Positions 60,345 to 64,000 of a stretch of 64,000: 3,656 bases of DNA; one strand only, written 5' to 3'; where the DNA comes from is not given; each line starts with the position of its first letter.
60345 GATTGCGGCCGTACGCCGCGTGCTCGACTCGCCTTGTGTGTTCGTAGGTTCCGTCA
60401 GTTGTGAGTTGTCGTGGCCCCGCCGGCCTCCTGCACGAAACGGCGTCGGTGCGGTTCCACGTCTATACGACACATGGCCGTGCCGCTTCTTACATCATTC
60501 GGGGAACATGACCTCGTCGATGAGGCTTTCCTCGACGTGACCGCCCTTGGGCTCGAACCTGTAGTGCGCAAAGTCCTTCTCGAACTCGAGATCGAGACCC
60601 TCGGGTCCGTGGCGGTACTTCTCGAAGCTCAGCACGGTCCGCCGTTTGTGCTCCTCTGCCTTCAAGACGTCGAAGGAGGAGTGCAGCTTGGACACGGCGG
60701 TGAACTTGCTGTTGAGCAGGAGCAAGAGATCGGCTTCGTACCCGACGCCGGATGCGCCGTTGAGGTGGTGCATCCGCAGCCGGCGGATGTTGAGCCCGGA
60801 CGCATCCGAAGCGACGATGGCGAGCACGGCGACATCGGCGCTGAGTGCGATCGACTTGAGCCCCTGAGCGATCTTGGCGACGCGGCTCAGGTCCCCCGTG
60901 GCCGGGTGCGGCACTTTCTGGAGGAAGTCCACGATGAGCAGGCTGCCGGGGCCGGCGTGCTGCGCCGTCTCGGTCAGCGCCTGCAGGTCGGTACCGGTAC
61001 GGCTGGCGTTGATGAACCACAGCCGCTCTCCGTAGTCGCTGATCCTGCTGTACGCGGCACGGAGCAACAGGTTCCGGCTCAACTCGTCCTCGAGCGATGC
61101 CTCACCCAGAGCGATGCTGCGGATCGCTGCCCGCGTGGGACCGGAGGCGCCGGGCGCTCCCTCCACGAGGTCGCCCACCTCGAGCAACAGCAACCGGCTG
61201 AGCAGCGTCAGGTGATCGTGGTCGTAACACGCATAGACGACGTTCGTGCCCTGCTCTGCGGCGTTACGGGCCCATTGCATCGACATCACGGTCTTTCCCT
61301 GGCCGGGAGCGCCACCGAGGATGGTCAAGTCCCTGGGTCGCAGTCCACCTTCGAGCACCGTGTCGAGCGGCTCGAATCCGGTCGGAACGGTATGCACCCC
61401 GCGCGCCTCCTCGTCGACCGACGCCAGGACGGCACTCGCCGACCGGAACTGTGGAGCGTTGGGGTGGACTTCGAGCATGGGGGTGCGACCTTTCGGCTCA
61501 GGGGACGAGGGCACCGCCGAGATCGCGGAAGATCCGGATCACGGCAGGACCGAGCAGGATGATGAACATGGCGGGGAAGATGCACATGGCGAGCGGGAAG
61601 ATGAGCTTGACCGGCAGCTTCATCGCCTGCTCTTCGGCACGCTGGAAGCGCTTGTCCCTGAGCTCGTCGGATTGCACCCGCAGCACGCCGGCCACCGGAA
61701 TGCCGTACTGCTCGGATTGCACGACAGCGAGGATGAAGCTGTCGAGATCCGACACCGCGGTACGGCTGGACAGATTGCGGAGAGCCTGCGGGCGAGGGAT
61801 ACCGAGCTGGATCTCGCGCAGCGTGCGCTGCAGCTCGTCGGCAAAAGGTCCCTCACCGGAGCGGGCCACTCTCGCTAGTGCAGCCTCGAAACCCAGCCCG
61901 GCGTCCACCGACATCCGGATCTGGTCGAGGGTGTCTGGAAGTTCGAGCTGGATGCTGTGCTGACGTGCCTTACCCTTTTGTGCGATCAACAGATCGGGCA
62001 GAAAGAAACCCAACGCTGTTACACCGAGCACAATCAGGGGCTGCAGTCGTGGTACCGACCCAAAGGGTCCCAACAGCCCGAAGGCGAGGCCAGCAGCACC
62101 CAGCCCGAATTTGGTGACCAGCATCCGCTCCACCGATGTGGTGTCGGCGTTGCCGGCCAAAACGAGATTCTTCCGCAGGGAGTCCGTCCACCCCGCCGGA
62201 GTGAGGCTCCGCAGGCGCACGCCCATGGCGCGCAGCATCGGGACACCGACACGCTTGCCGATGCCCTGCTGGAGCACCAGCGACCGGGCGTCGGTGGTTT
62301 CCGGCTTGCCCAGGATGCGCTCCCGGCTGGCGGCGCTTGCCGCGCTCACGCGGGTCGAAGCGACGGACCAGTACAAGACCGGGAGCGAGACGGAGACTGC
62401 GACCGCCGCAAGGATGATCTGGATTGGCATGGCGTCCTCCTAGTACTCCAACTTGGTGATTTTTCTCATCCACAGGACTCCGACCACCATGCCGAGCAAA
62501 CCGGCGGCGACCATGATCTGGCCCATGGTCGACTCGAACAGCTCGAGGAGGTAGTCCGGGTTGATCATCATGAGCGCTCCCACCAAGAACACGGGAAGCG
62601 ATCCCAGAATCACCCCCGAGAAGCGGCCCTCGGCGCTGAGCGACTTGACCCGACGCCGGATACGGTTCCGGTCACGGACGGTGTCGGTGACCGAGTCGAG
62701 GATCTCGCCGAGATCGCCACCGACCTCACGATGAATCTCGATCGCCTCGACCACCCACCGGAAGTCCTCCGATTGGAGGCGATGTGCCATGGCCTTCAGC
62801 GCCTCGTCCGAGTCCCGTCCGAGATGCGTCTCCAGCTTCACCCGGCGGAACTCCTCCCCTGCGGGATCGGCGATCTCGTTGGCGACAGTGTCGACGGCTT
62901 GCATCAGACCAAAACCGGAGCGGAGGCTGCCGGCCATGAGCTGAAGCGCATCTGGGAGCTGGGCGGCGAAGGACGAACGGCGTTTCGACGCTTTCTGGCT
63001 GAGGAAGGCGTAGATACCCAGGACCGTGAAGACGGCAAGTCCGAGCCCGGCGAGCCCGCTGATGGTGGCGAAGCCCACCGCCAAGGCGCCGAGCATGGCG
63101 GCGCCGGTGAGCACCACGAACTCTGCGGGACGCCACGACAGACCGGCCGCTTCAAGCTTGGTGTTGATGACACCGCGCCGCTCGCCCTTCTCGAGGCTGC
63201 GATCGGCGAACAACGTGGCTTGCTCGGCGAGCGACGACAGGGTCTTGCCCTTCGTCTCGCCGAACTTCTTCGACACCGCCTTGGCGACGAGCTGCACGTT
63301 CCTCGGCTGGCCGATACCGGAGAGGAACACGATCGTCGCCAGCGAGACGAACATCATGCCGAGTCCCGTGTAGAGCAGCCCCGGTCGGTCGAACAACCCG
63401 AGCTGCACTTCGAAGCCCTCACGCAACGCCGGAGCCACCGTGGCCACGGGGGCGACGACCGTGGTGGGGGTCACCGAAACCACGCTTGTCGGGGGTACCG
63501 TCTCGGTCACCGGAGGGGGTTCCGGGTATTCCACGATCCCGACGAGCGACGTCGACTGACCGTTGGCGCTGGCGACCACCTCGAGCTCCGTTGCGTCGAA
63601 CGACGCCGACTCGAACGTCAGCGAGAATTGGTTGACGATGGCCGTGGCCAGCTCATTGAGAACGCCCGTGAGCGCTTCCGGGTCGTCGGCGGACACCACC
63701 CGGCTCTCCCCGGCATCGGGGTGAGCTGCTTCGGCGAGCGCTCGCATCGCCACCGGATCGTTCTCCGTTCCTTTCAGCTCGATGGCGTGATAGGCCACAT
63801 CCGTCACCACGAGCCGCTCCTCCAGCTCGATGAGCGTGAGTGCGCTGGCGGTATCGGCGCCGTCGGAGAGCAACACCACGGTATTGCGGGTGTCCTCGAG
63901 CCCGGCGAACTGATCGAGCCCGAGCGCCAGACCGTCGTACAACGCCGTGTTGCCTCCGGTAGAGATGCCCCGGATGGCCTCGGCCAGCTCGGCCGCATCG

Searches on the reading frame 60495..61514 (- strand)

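Call 37: search_protein_families(library=pfam, proteins=[window:60495-61514:-], max_evalue=0.00001)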
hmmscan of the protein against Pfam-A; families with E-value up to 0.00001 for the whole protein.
window:60495-61514:- (339 aa): 3 families
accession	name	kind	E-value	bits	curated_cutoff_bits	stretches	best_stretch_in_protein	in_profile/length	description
PF03796.21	DnaB_C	-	3.3e-17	63.2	27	1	43-318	2-253/255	DnaB-like helicase C terminal domain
PF06745.19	ATPase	-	4.1e-10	39.9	26.6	1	43-101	1-60/231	KaiC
PF13481.12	AAA_25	-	1.9e-08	34.6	27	0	44-92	16-63/195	AAA domain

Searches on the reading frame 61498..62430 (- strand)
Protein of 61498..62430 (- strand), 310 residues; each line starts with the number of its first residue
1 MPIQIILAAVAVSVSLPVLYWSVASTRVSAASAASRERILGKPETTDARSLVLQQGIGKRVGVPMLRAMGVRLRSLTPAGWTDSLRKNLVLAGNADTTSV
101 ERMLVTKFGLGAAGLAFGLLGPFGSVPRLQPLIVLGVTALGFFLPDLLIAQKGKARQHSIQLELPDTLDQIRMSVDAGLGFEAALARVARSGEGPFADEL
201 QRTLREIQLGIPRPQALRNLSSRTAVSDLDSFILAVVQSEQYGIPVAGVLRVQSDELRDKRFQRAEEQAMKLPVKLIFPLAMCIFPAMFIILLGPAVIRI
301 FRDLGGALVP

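Call 37: search_protein_families(library=pfam, proteins=[window:61498-62430:-], max_evalue=0.00001)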
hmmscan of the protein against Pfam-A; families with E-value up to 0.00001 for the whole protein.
window:61498-62430:- (310 aa): 1 family
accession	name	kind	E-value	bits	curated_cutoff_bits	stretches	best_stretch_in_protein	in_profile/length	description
PF00482.28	T2SSF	-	1.1e-23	84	25.2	1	168-293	2-124/125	Type II secretion system (T2SS), protein F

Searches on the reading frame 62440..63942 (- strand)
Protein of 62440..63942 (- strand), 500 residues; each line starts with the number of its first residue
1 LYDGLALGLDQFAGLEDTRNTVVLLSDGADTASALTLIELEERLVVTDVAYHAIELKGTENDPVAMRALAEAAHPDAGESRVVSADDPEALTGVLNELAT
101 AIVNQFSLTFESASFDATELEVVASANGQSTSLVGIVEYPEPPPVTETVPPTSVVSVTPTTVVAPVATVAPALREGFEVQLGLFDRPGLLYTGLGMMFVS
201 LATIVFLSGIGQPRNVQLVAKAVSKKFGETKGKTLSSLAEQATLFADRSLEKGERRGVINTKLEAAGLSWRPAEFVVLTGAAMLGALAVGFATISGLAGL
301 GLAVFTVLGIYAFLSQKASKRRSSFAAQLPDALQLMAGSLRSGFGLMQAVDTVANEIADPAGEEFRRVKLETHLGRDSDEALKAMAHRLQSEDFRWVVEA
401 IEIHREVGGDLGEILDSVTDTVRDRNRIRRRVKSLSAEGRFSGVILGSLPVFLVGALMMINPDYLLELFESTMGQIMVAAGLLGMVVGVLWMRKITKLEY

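Call 37: search_protein_families(library=pfam, proteins=[window:62440-63942:-], max_evalue=0.00001)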
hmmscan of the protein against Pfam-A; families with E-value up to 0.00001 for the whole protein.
window:62440-63942:- (500 aa): 1 family
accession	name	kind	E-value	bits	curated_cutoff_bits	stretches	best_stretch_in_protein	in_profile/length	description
PF00482.28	T2SSF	-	9.4e-19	68.1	25.2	1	333-458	2-124/125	Type II secretion system (T2SS), protein F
